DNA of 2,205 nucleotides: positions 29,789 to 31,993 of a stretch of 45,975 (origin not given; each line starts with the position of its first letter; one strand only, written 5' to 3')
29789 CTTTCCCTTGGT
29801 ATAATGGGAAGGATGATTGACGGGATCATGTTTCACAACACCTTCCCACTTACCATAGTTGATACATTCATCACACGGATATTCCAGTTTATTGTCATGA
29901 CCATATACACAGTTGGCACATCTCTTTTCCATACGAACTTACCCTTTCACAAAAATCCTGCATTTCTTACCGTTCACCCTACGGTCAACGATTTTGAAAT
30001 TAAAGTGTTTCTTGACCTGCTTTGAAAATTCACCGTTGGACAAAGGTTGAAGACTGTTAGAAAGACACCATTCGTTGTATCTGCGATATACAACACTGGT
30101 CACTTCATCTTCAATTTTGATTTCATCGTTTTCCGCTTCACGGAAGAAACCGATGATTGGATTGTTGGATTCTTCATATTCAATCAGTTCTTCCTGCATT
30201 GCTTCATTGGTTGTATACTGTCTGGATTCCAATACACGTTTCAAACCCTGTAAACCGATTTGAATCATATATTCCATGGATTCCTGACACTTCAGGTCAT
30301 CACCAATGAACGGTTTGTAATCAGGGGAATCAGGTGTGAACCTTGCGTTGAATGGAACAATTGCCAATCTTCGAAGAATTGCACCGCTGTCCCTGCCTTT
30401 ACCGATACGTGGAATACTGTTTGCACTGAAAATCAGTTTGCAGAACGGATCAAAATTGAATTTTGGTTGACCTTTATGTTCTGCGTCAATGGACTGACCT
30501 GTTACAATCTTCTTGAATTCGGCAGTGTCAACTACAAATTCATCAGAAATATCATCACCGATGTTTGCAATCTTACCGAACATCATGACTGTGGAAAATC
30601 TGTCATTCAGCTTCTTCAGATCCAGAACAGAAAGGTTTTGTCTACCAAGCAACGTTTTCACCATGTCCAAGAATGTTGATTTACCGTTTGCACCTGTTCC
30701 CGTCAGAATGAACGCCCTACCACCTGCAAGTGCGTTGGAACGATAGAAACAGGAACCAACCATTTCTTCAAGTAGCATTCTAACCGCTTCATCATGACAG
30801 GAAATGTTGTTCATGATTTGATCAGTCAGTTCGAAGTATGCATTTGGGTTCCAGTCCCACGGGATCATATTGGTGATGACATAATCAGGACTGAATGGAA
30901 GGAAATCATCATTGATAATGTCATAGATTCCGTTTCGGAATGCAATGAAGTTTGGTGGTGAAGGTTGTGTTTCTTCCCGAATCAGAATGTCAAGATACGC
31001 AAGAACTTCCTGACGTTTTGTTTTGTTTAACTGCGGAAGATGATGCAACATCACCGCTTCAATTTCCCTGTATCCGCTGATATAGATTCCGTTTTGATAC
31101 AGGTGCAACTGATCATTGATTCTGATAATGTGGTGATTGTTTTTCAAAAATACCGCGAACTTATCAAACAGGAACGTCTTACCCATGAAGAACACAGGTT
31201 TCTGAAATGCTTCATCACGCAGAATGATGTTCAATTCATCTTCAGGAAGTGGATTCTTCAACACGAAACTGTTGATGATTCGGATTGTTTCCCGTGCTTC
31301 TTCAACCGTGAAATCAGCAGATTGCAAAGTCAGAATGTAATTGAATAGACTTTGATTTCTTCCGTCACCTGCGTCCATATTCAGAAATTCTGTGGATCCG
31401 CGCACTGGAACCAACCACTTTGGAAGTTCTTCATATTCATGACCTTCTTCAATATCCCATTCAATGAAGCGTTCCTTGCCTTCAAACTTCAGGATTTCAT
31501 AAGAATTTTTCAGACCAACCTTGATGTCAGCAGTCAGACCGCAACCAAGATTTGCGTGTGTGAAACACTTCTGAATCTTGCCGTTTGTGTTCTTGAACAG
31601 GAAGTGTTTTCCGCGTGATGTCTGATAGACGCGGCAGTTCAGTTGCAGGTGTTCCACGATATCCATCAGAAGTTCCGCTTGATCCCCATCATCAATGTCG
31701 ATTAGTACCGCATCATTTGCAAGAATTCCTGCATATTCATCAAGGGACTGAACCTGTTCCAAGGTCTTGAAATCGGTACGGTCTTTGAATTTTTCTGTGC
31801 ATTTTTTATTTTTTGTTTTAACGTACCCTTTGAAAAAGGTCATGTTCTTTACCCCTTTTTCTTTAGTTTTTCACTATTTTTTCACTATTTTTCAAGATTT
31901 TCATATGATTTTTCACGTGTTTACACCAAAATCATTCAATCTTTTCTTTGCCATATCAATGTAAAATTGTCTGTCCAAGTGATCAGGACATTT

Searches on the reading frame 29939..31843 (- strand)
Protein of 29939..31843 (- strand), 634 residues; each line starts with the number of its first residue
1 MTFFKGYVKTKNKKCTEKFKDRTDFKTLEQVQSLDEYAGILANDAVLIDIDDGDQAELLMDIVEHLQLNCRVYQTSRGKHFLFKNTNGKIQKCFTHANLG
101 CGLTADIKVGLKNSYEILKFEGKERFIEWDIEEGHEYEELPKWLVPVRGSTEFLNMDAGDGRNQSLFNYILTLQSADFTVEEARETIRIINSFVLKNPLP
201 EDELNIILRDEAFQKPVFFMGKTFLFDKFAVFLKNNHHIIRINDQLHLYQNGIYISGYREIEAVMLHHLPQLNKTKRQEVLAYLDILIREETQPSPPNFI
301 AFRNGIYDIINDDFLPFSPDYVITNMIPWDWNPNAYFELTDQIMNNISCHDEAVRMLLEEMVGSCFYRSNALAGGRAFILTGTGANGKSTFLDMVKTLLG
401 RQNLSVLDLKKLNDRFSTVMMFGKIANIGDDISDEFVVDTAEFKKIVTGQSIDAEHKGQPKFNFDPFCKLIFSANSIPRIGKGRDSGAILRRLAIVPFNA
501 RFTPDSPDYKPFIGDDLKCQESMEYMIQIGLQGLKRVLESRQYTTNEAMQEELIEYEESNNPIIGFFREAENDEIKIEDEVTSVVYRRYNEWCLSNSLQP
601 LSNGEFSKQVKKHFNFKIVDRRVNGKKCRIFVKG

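Call 9: search_protein_families(library=pfam, proteins=[window:29939-31843:-], max_evalue=0.01)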
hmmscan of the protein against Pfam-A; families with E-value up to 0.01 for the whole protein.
window:29939-31843:- (634 aa): 6 families
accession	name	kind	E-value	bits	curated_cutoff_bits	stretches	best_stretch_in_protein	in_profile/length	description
PF19263.5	DUF5906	-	5.1e-22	79.1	27.6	1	380-483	1-108/114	Family of unknown function (DUF5906)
PF08706.16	D5_N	-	1e-10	42.5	22.4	1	237-347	52-143/145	D5 N terminal like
PF03288.22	Pox_D5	-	1.4e-06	29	21.4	1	559-615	2-58/86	Poxvirus D5 protein-like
PF02257.21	RFX_DNA_binding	-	0.0017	19.4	27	1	584-624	24-63/79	RFX DNA-binding domain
PF02006.22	PPS_PS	-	0.0029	17.6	26.4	1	14-61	59-106/176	Phosphopantothenate/pantothenate synthetase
PF09079.17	Cdc6_C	-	0.0067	16.8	25.1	0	579-627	28-76/96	CDC6, C terminal winged helix domain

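Call 13: search_solved_structures(query=window:29939-31843:-, max_evalue=1, show_alignments=2)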
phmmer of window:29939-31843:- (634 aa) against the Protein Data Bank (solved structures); distinct sequences matched with E-value up to 1: 1.
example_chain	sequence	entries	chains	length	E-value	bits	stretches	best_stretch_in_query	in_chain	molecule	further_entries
7ola_A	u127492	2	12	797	4.1e-40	141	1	243-614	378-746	DNA primase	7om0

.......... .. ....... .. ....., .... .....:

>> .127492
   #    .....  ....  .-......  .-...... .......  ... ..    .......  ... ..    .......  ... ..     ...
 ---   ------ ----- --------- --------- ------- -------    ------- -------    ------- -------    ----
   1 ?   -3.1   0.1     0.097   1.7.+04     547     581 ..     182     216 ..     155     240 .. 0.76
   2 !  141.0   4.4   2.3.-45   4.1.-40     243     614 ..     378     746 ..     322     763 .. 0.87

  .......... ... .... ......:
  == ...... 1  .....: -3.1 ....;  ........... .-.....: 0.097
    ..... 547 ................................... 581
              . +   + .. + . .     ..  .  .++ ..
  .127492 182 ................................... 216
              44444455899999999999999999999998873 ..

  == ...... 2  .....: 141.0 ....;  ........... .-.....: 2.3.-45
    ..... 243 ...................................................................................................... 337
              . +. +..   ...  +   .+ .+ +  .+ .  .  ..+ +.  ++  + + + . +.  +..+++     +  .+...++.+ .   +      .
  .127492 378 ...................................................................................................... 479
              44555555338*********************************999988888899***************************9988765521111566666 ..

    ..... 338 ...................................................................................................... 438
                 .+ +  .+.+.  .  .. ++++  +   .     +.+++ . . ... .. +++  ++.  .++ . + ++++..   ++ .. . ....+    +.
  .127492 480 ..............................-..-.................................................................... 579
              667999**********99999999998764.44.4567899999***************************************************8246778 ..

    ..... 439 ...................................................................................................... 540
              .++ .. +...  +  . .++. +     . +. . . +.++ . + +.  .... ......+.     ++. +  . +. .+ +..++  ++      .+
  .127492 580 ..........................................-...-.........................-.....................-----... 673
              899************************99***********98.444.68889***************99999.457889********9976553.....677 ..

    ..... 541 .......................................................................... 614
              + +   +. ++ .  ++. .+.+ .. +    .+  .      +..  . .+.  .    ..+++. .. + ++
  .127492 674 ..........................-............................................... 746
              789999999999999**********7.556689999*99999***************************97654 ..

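Call 18: find_related_loci(query=window:29939-31843:-, collection=viral_contigs, flank=10000)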
Query window:29939-31843:- (634 aa) in viral_contigs; peptide patterns used: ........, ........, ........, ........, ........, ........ (x = any residue, [..] = any of these).
125 stretches matched a pattern; 110 encode a relative of the query (tblastn E <= 1e-3); the best 80 are kept; 80 distinct loci.
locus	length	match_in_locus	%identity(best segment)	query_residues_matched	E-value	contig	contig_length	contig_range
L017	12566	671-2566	88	3-634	0e+0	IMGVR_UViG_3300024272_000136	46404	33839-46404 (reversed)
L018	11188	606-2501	88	3-634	0e+0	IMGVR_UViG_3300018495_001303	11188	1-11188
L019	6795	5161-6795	87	3-547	0e+0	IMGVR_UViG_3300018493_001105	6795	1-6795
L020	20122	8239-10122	64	2-633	0e+0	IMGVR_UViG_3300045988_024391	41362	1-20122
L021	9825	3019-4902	64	2-633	0e+0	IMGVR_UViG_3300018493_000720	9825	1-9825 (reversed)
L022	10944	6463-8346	64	2-633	0e+0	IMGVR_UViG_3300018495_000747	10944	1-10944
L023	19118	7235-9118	63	2-633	0e+0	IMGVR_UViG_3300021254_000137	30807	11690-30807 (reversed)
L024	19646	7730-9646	57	3-633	0e+0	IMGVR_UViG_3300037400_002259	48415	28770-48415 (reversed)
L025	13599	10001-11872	58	3-633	0e+0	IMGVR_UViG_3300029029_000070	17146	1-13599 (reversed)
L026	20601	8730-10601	58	3-633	0e+0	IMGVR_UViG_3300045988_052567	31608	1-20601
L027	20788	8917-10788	58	3-633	0e+0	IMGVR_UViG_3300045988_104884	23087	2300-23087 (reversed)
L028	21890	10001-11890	56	3-633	0e+0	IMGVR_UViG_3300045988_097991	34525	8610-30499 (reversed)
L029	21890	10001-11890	56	3-633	0e+0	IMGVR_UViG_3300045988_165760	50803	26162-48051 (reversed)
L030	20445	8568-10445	58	1-633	0e+0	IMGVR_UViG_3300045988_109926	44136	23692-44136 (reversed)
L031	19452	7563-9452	56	3-633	0e+0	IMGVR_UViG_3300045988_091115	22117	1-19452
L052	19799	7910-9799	56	3-633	0e+0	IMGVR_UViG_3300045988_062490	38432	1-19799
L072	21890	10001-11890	56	3-633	0e+0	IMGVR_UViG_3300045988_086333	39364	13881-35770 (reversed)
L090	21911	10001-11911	51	1-633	0e+0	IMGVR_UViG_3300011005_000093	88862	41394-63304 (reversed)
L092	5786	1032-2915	53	2-631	0e+0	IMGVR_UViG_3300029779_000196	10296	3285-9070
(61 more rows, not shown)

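Call 35: search_protein_families(library=ncbifam, proteins=[window:29939-31843:-], max_evalue=0.01)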
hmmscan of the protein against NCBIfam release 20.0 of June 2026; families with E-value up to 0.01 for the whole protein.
window:29939-31843:- (634 aa): 4 families
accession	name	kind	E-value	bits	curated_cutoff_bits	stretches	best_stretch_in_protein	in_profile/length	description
TIGR01613.1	primase_Cterm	subfamily_domain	1.9e-52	178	108.7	1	299-605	2-303/304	phage/plasmid primase, P4 family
NF011296.0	PRK14709.1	subfamily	2.5e-16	59.4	613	1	344-605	176-430/469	hypothetical protein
NF005477.0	PRK07078.1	subfamily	5.4e-15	54.6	1014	1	340-612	458-725/759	hypothetical protein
NF010324.0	PRK13761.1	subfamily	0.0044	16.3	227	1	9-61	119-171/252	phosphopantothenate/pantothenate synthetase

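Call 36: search_protein_families(library=phrogs, proteins=[window:29939-31843:-], max_evalue=0.001)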
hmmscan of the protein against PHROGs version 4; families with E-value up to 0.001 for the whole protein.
window:29939-31843:- (634 aa): 11 families
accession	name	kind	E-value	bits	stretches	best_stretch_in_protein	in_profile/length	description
phrog_864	-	DNA, RNA and nucleotide metabolism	1.7e-187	627.1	1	1-632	6-621/1064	DNA primase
phrog_1829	-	DNA, RNA and nucleotide metabolism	6e-50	171.2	1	251-617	380-740/772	DNA primase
phrog_7601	-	unknown function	2e-39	136.7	1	378-613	23-253/289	-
phrog_6088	-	DNA, RNA and nucleotide metabolism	1e-38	134.3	1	291-617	424-748/772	DNA primase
phrog_1156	-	DNA, RNA and nucleotide metabolism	1.9e-36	126.9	1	295-620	479-810/855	DNA primase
phrog_1883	-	DNA, RNA and nucleotide metabolism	1.6e-20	74.1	1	337-611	455-727/756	DNA helicase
phrog_2478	-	DNA, RNA and nucleotide metabolism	2.3e-20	73.3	1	297-623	506-829/854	DNA polymerase/primase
phrog_16213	-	DNA, RNA and nucleotide metabolism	8.4e-19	68.3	1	242-483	253-505/732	DNA primase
phrog_16950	-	DNA, RNA and nucleotide metabolism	6.2e-17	61.8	1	282-630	464-830/843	DNA primase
phrog_12939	-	DNA, RNA and nucleotide metabolism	9.5e-12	46.3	1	251-459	79-298/368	DNA primase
phrog_25243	-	DNA, RNA and nucleotide metabolism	2.2e-05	24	1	385-491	234-344/610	DNA primase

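Call 46: search_protein_families(library=pfam, proteins=[L052:10972-11421:+, L020:14847-15278:+, L024:15252-15713:+, L090:16117-16536:+, L092:3134-3364:+], max_evalue=0.01)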
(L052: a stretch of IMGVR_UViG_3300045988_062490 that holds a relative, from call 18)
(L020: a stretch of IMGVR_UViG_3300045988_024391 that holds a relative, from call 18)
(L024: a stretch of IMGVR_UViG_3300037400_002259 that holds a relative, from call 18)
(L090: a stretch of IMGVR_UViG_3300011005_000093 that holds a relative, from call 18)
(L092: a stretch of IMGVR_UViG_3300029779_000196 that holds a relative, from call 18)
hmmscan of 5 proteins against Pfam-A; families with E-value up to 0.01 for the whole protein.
L052:10972-11421:+ (149 aa): 1 family
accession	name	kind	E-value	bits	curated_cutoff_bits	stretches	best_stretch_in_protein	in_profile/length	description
PF18241.6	AvrM-A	-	0.0061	17.4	27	1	6-145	10-142/147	Flax-rust effector AvrM-A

L020:14847-15278:+ (143 aa): 1 family
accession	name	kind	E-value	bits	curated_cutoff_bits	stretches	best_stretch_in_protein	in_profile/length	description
PF07374.17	DUF1492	-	6.2e-07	30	21.5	1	41-121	6-84/100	Protein of unknown function (DUF1492)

L024:15252-15713:+ (153 aa): 1 family
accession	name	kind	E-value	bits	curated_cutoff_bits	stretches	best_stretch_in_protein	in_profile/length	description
PF07374.17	DUF1492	-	1.7e-06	28.5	21.5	1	70-111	29-70/100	Protein of unknown function (DUF1492)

L090:16117-16536:+ (139 aa): 2 families
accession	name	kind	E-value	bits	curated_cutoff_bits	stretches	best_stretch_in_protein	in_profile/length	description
PF04545.22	Sigma70_r4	-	4.2e-05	23.4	24.1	1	94-135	6-47/50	Sigma-70, region 4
PF07374.17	DUF1492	-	0.00011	22.7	21.5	1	50-135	19-98/100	Protein of unknown function (DUF1492)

L092:3134-3364:+ (76 aa): 0 families

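Call 51: find_related_loci(query=window:29939-31843:-, collection=genome_contigs, flank=10000)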
Query window:29939-31843:- (634 aa) in genome_contigs; peptide patterns used: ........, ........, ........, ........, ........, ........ (x = any residue, [..] = any of these).
84 stretches matched a pattern; 13 encode a relative of the query (tblastn E <= 1e-3); 13 distinct loci.
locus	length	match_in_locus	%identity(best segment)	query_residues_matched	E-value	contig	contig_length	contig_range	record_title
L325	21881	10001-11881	65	2-631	0e+0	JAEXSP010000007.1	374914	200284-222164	MAG: Bacillota bacterium isolate OH_HBrB_311 k127_419641, whole genome shotgun sequence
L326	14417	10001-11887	65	3-633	0e+0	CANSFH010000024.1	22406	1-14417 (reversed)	MAG TPA_asm: uncultured Mycoplasma sp. isolate SRR15730527_bin.41_metawrap_v1.3_MAG genome assembly, contig: NODE.2930_l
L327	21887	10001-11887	65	3-633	0e+0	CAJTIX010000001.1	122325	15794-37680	MAG TPA_asm: uncultured Bacilli bacterium isolate MGBC103251 genome assembly, contig: MGBC103251.1, whole genome shotgun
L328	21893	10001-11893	59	2-633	0e+0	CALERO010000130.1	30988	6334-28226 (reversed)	MAG TPA_asm: uncultured Clostridia bacterium isolate SRR1747065_bin.184_CONCOCT_v1.1_MAG genome assembly, contig: ERZ808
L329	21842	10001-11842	61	3-611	0e+0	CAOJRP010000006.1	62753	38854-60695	MAG TPA_asm: uncultured Erysipelotrichaceae bacterium isolate SRR17684615_bin.2_metawrap_v1.3_MAG genome assembly, conti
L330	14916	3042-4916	58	3-634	0e+0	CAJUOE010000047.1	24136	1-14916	MAG TPA_asm: uncultured Lachnospiraceae bacterium isolate MGBC161624 genome assembly, contig: MGBC161624.47, whole genom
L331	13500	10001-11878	58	1-633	0e+0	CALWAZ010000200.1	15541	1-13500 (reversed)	MAG: uncultured Merdimonas sp. isolate E0_LS__bin115 genome assembly, contig: E0_LS__k127_289861, whole genome shotgun s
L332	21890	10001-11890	56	3-633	0e+0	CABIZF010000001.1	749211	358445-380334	Lachnospiraceae bacterium isolate MGYG-HGUT-00092 genome assembly, contig: .20287_6_63.1, whole genome shotgun sequence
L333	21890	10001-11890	56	3-633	0e+0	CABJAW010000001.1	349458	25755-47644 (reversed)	Lachnospiraceae bacterium isolate MGYG-HGUT-00137 genome assembly, contig: .21673_4_12.1, whole genome shotgun sequence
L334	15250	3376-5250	54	3-633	0e+0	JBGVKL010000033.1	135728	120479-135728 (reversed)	MAG: Acetatifactor sp. isolate fecal_MAG_305 fecal_MAG_305_contig_0035, whole genome shotgun sequence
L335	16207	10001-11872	56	3-633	0e+0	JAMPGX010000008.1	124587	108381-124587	MAG: bacterium isolate NALB_7961_32 Scaffold_#8__SCF_008___124587_bp, whole genome shotgun sequence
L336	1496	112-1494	58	3-466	0e+0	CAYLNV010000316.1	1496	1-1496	MAG TPA_asm: uncultured Oscillospiraceae bacterium isolate SRP315200_co2_430 genome assembly, contig: NODE_205979_length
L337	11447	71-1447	56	171-634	2e-169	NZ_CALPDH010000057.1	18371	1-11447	Acetatifactor aquisgranensis strain DSM 110981 NODE_57_length_18371_cov_154.574560, whole genome shotgun sequence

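Call 61: find_homologous_proteins(query=window:29939-31843:-, max_evalue=1e-20)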
Query window:29939-31843:- (634 aa): 8000 proteins with E <= 1e-20 among 8000 candidates; the best 120 are listed.
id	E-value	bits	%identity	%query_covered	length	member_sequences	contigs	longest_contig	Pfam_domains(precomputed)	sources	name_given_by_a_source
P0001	0.0e+0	1462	100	100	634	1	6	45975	PF19263.6,PF08706.17,PF03288.23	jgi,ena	-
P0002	0.0e+0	1454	99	100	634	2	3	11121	PF19263.6,PF08706.17,PF03288.23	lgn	-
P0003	0.0e+0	1450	99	100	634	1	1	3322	PF19263.6,PF08706.17,PF03288.23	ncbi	-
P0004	0.0e+0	1403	95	100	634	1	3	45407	PF19263.6,PF08706.17,PF03288.23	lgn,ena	-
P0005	0.0e+0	1347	91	100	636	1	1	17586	PF19263.6,PF08706.17,PF03288.23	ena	-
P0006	0.0e+0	1344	90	100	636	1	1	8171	PF19263.6,PF08706.17,PF03288.23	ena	-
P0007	0.0e+0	1338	90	100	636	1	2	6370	PF19263.6,PF08706.17,PF03288.23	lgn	-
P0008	0.0e+0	1336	90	100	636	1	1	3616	PF19263.6,PF08706.17,PF03288.23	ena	-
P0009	0.0e+0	1334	89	100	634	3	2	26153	PF19263.6,PF08706.17,PF03288.23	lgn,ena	-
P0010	0.0e+0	1328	89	100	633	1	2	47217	PF19263.6,PF08706.17,PF03288.23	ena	-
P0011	0.0e+0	1323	89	100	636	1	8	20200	PF19263.6,PF08706.17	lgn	-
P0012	0.0e+0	1322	89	100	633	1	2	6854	PF19263.6,PF08706.17,PF03288.23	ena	-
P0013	0.0e+0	1322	89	100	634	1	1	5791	PF19263.6,PF08706.17,PF03288.23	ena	-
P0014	0.0e+0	1320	89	100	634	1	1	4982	PF19263.6,PF08706.17,PF03288.23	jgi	jgi:putative DNA primase/helicase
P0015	0.0e+0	1318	88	100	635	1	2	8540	PF19263.6,PF08706.17,PF03288.23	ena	-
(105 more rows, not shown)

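Call 73: predict_structure(alignment_id=A2)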
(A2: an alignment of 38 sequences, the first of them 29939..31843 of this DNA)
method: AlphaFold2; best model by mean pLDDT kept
length: 634 residues; sequences in the alignment: 38
mean_pLDDT: 72.0   pTM: 0.54
mean pLDDT of the five models: 72.0, 70.4, 67.9, 64.4, 59.4
residues with pLDDT >= 90: 113; 70-90: 305; 50-70: 94; < 50: 122
segments of 3 or more residues with pLDDT < 50: 1-12, 32-41, 111-122, 404-489
pLDDT, mean of each block of 10 residues (from residue 1): 37 52 52 46 75 91 91 83 83 84 85 44 66 82 84 70 75 76 90 87 77 61 80 82 83 85 88 90 86 86 94 92 89 94 86 91 75 61 67 79 43 27 29 31 32 36 37 37 44 66 68 76 95 89 83 69 77 75 89 80 82 84 84 77
secondary structure, 60 per line:
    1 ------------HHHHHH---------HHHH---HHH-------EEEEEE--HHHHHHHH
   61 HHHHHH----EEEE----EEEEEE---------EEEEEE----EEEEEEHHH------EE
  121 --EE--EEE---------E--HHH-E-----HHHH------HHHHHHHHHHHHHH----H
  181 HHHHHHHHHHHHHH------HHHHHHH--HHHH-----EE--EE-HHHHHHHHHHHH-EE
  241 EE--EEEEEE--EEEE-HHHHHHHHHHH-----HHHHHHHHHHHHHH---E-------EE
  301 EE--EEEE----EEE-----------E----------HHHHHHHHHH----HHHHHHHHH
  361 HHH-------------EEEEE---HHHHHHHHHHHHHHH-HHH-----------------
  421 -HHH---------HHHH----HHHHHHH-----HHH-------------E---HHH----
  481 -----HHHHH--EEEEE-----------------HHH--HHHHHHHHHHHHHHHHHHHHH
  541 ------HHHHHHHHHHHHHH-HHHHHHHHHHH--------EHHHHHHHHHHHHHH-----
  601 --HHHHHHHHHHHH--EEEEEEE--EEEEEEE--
elements in order: H13-18 H28-31 E45-50 H53-66 E71-74 E79-84 E94-99 E104-109 E127-129 H152-155 H162-175 H180-194 H201-207 H210-213 H226-237 E239-242 E245-250 E253-256 H258-268 H274-287 E299-302 E305-308 E313-315 H338-347 H352-363 E377-381 H385-399 H434-437 H442-448 H486-490 E493-497 H520-540 H547-560 H562-572 H582-595 H603-614 E617-623 E626-632

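Call 75: fold_search(model_id=the predicted structure, library=pdb)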
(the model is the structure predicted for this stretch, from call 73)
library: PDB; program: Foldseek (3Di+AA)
matches with E <= 10: 271; with E <= 0.001: 128
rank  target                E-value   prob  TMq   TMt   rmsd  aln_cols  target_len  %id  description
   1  7ola_C                5.9e-17  1.00  0.45  0.63   7.1       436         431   25  Structure of Primase-Helicase in SaPI5 (released 2022-07-13)
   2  7ola_A                1.6e-16  1.00  0.43  0.58   7.3       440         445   25  Structure of Primase-Helicase in SaPI5 (released 2022-07-13)
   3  7om0_A                1.5e-15  1.00  0.44  0.61   7.2       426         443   26  Structure of Primase-Helicase in SaPI5 (released 2022-07-13)
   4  7ola_B                2.4e-15  1.00  0.43  0.59   7.6       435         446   26  Structure of Primase-Helicase in SaPI5 (released 2022-07-13)
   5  7ola_D                3.1e-15  1.00  0.41  0.66   8.2       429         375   24  Structure of Primase-Helicase in SaPI5 (released 2022-07-13)
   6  7om0_D                4.0e-15  1.00  0.44  0.60   7.2       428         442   27  Structure of Primase-Helicase in SaPI5 (released 2022-07-13)
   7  7ola_F                3.1e-12  1.00  0.35  0.60   6.7       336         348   24  Structure of Primase-Helicase in SaPI5 (released 2022-07-13)
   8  7ola_E                1.8e-11  1.00  0.35  0.61   7.2       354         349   24  Structure of Primase-Helicase in SaPI5 (released 2022-07-13)
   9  8wh0_E                4.8e-10  1.00  0.34  0.44  11.4       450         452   15  MPOX E5 hexamer ssDNA and AMP-PNP bound conformation (released 2024-10-09)
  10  9ilz_E                6.2e-10  1.00  0.34  0.32  22.6       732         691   13  The Cryo-EM structure of MPXV E5 in complex with ssDNA (released 2025-06-18)
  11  8apl_A                7.2e-10  1.00  0.36  0.48  10.2       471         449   15  Vaccinia virus DNA helicase D5 residues 323-785 hexamer with bound DNA processed in C6 (released 2022-11-09)
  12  9ilz_A                7.6e-10  1.00  0.37  0.31  10.7       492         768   15  The Cryo-EM structure of MPXV E5 in complex with ssDNA (released 2025-06-18)
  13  9im2_F                7.6e-10  1.00  0.35  0.47  10.5       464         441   15  The Cryo-EM structure of MPXV E5 in complex with ssDNA in intermediate state 3 (released 2025-06-18)
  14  9im1_A                8.4e-10  1.00  0.35  0.39  11.0       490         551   16  The Cryo-EM structure of MPXV E5 in complex with ssDNA in intermediate state 1 (released 2025-06-18)
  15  8hwg_F                8.8e-10  1.00  0.30  0.49  10.0       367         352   16  D5 ATPrS-ADP-ssDNA form (released 2024-01-10)
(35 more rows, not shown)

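Call 77: find_related_loci(query=L072:434-853:+, collection=viral_contigs, flank=8000)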
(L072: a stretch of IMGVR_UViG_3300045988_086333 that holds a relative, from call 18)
Query L072:434-853:+ (139 aa) in viral_contigs; peptide patterns used: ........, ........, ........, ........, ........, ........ (x = any residue, [..] = any of these).
210 stretches matched a pattern; 190 encode a relative of the query (tblastn E <= 1e-3); the best 80 are kept; 80 distinct loci.
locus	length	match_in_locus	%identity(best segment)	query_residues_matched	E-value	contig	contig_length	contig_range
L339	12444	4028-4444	100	1-139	2e-93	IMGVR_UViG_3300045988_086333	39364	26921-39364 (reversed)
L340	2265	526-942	100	1-139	8e-97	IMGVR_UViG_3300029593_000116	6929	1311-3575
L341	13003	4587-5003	99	1-139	5e-93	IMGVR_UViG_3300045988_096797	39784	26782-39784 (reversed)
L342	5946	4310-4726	99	1-139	5e-93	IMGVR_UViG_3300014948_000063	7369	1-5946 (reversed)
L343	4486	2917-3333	99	1-139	4e-93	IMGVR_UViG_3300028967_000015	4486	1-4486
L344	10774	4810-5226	99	1-139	1e-92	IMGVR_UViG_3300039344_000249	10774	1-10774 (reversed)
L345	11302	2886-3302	99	1-139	2e-92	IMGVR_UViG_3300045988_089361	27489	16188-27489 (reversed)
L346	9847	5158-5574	98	1-139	4e-92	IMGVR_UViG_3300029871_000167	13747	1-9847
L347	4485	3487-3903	98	1-139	3e-92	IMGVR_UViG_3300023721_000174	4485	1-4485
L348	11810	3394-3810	98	1-139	4e-92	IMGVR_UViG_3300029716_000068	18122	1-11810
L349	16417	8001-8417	99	1-139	5e-92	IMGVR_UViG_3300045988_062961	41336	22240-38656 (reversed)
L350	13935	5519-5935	98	1-139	3e-92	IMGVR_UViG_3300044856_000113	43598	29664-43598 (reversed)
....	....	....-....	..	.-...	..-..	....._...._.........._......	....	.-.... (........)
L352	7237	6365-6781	98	1-139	4e-92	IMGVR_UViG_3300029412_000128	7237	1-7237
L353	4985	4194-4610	97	1-139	1e-91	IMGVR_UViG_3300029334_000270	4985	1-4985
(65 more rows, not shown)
